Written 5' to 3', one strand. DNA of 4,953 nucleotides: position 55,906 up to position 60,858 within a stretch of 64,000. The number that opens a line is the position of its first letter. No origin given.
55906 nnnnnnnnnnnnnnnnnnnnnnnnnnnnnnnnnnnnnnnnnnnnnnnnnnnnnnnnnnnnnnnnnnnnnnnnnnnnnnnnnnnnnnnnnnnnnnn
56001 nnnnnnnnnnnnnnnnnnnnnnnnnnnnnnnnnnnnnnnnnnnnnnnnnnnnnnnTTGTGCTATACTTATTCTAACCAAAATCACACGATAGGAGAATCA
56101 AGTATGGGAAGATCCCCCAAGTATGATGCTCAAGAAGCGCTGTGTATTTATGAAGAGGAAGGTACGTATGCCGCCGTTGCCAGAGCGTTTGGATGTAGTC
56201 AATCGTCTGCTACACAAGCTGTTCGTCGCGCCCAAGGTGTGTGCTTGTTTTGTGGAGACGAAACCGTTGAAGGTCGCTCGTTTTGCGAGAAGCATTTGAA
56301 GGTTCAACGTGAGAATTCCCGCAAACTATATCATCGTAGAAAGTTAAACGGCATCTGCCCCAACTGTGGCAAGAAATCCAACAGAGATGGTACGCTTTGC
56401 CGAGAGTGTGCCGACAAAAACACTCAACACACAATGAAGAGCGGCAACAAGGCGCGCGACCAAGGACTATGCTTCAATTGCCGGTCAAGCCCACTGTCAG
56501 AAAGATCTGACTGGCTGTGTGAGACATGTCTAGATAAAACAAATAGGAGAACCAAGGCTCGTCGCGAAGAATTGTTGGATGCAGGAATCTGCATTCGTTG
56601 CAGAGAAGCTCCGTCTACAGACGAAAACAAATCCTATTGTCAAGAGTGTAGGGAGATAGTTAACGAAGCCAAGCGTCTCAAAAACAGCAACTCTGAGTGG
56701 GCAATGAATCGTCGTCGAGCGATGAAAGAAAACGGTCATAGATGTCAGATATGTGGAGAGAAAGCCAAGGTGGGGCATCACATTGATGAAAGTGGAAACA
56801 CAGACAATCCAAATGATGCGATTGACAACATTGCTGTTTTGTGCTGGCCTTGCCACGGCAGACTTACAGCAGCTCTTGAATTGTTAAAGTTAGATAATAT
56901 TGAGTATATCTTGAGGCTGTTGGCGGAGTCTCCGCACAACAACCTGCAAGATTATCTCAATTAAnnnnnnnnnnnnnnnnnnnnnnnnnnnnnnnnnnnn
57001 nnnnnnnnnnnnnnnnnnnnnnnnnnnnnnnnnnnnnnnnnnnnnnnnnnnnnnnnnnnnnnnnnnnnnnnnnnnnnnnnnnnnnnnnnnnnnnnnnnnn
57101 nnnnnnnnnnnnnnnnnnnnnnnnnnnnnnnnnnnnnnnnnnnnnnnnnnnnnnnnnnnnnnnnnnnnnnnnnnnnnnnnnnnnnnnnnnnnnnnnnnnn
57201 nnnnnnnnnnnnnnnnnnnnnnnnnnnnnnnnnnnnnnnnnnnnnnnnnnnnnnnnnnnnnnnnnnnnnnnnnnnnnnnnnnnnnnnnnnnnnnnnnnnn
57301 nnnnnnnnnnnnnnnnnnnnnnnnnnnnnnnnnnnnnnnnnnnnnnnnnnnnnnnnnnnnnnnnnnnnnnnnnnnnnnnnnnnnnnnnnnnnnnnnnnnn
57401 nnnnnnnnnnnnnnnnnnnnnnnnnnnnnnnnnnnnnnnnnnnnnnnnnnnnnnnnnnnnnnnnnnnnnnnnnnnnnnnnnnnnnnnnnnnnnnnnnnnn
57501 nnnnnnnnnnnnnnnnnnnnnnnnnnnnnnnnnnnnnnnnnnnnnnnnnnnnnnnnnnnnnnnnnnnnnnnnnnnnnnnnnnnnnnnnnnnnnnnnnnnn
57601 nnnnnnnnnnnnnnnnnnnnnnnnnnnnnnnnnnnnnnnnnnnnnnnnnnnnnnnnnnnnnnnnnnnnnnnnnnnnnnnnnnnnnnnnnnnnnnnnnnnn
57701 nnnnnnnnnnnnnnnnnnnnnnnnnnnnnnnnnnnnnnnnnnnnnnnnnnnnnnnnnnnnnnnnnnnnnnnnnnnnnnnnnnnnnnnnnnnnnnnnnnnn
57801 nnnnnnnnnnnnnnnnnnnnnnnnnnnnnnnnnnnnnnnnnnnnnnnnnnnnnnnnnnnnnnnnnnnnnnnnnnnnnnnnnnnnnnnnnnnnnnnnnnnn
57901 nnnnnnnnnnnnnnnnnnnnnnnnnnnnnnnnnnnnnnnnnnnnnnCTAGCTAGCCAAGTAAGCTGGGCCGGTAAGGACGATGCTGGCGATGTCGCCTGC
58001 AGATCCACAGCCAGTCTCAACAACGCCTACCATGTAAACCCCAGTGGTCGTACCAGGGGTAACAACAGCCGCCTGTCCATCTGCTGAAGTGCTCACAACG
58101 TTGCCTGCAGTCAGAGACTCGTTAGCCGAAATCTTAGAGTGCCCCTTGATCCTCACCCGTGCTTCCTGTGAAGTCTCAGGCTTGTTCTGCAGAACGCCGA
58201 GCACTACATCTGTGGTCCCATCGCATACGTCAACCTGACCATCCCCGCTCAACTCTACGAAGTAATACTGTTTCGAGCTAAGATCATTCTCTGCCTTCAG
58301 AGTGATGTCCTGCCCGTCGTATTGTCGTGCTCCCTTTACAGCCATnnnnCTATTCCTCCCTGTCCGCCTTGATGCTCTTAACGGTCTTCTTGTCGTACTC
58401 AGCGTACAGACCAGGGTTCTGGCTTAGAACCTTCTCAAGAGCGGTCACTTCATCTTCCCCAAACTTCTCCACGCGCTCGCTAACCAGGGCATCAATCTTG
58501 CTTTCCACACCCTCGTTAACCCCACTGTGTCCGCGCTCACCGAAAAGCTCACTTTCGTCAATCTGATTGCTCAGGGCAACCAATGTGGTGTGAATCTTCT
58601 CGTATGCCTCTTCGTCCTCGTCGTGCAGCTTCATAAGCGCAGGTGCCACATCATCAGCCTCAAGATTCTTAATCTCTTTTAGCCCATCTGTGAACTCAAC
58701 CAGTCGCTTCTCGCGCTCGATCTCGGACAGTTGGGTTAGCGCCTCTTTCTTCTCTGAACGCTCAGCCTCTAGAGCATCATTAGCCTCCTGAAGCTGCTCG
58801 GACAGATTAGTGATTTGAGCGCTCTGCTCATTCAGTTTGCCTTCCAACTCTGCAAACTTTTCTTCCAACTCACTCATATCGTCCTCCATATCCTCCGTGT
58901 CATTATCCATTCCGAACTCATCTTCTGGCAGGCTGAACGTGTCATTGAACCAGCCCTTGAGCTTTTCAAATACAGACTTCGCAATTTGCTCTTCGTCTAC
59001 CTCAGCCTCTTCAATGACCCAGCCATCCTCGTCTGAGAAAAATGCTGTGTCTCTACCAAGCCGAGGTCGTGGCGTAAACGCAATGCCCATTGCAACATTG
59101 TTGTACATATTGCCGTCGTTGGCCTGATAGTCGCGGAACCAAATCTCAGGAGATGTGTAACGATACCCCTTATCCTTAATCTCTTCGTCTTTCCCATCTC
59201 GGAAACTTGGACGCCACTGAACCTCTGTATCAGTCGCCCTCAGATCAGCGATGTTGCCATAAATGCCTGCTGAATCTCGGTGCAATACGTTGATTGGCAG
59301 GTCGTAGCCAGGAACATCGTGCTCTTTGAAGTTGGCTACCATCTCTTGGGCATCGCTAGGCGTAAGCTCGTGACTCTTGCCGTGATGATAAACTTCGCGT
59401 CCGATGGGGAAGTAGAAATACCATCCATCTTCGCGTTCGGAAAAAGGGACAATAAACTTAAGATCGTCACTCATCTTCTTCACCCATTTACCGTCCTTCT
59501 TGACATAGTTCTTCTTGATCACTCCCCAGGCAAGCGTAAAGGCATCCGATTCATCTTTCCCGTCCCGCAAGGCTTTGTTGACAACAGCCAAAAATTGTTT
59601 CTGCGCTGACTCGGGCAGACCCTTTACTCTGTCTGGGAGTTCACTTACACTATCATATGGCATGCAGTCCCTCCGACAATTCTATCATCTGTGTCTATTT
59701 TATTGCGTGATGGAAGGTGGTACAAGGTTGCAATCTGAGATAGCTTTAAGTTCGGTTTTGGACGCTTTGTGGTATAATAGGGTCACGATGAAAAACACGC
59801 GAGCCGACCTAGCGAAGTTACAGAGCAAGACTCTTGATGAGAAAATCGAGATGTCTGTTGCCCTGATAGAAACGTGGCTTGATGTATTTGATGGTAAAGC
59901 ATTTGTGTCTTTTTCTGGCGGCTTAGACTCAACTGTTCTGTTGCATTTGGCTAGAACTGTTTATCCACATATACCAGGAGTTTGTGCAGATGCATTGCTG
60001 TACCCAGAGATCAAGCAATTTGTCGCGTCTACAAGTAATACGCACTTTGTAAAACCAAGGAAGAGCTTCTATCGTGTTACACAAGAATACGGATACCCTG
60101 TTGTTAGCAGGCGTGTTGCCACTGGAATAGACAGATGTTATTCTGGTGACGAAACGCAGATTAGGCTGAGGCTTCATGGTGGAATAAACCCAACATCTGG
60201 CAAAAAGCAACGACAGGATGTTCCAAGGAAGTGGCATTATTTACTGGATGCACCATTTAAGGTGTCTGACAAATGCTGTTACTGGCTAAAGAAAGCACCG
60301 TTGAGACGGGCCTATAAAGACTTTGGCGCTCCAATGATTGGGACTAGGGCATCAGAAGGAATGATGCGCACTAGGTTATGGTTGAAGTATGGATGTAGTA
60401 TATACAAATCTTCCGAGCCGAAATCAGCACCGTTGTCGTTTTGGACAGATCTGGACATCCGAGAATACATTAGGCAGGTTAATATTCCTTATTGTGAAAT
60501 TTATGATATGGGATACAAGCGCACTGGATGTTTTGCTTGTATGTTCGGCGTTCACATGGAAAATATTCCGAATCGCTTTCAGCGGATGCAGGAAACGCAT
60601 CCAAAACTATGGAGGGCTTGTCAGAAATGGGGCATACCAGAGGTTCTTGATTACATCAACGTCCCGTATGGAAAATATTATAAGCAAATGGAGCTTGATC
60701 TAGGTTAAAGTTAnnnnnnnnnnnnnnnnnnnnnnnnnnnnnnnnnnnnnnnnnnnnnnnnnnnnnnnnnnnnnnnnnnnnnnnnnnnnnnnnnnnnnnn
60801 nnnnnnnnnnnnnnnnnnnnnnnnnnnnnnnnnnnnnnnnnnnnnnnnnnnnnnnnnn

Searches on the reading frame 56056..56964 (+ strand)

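Call 13: search_protein_families(library=phrogs, max_evalue=0.001, proteins=[window:56056-56964:+])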
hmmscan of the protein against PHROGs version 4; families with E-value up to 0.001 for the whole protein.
window:56056-56964:+ (302 aa): 10 families
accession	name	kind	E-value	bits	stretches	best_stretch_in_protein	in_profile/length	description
phrog_144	-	DNA, RNA and nucleotide metabolism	2.1e-11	44.8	1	179-273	25-135/175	HNH endonuclease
phrog_1271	-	DNA, RNA and nucleotide metabolism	5.1e-10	40.3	1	61-272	77-317/361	HNH endonuclease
phrog_589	-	DNA, RNA and nucleotide metabolism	2.8e-08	34.7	1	211-274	75-142/179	HNH endonuclease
phrog_8048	-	DNA, RNA and nucleotide metabolism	2.6e-07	31.1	1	202-270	150-225/273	HNH endonuclease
phrog_4581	-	head and packaging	3.5e-07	30.9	1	189-272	28-110/395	terminase small subunit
phrog_333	-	DNA, RNA and nucleotide metabolism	7.8e-07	30.3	1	206-273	12-81/138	HNH endonuclease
phrog_5956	-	DNA, RNA and nucleotide metabolism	2.5e-06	28.2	1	182-274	10-111/138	HNH endonuclease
phrog_5200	-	DNA, RNA and nucleotide metabolism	6.2e-06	27.2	1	207-274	20-88/154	HNH endonuclease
phrog_119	-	DNA, RNA and nucleotide metabolism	7.1e-05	22.8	1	203-271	179-255/443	HNH endonuclease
phrog_6050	-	DNA, RNA and nucleotide metabolism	0.00093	19.1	1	210-272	294-359/402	HNH endonuclease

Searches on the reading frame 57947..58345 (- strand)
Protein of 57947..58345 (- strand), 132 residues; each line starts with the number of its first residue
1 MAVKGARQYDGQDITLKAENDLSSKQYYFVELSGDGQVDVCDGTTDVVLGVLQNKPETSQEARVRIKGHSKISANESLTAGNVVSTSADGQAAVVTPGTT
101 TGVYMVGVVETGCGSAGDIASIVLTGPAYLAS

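Call 13: search_protein_families(library=phrogs, max_evalue=0.001, proteins=[window:57947-58345:-])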
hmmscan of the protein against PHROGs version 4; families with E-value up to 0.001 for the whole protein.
window:57947-58345:- (132 aa): 1 family
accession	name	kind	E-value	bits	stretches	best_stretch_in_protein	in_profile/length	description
phrog_673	-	head and packaging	6.2e-15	56.8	1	10-125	18-129/260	head scaffolding protein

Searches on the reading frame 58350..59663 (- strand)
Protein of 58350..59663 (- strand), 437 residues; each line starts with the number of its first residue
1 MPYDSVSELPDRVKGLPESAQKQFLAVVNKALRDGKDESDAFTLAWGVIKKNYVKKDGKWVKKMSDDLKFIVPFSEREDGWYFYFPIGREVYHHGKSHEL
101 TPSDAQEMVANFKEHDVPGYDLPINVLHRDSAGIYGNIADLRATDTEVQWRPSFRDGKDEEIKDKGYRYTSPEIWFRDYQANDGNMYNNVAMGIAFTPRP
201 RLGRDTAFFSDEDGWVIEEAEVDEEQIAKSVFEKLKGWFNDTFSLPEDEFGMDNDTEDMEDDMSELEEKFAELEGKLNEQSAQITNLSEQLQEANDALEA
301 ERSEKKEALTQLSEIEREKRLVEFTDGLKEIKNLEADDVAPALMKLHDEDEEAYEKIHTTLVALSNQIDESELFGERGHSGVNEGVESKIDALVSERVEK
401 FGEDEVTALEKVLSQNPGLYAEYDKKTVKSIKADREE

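Call 13: search_protein_families(library=phrogs, max_evalue=0.001, proteins=[window:58350-59663:-])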
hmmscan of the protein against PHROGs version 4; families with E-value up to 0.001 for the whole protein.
window:58350-59663:- (437 aa): 1 family
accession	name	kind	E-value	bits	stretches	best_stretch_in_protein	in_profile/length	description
phrog_17741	-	unknown function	1.1e-05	26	1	258-426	223-396/397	-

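Call 40: search_protein_families(library=pfam, max_evalue=0.01, proteins=[window:58350-59663:-])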
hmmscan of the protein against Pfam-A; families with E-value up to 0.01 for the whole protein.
window:58350-59663:- (437 aa): 3 families
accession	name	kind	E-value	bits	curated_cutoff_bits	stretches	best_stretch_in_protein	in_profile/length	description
PF06150.17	ChaB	-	1.1e-11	45.6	27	1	9-63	1-60/60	ChaB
PF12795.12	MscS_porin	-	0.0015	18.6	34.4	1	269-319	79-129/238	Mechanosensitive ion channel porin domain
PF10186.14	ATG14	-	0.0085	15.7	33.2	0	256-349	64-148/347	Vacuolar sorting 38 and autophagy-related subunit 14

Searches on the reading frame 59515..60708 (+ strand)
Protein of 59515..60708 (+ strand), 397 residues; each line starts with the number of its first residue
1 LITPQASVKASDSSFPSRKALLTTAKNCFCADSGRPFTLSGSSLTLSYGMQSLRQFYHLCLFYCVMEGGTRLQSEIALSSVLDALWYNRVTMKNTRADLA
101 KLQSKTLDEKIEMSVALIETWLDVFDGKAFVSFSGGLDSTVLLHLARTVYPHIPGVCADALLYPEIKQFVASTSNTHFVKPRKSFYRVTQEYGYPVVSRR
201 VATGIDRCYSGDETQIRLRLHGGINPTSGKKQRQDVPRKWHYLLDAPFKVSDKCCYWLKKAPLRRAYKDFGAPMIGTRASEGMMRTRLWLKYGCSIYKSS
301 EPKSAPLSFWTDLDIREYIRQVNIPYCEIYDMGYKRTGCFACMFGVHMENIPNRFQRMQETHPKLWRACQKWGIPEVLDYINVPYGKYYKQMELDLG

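Call 13: search_protein_families(library=phrogs, max_evalue=0.001, proteins=[window:59515-60708:+])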
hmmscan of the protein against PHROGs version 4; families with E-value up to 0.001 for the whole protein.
window:59515-60708:+ (397 aa): 2 families
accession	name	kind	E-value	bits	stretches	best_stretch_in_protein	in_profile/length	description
phrog_424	-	moron, auxiliary metabolic gene and host takeover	2.6e-43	149.7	1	92-372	122-364/460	phosphoadenosine phosphosulfate reductase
phrog_2302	-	moron, auxiliary metabolic gene and host takeover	2.2e-13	50.9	1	267-372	158-268/381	phosphoadenosine phosphosulfate reductase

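Call 40: search_protein_families(library=pfam, max_evalue=0.01, proteins=[window:59515-60708:+])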
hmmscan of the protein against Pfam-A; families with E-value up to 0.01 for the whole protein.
window:59515-60708:+ (397 aa): 1 family
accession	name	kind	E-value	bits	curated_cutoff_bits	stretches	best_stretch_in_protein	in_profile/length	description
PF01507.26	PAPS_reduct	-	2.2e-22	80.3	22.5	2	246-342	80-172/175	Phosphoadenosine phosphosulfate reductase domain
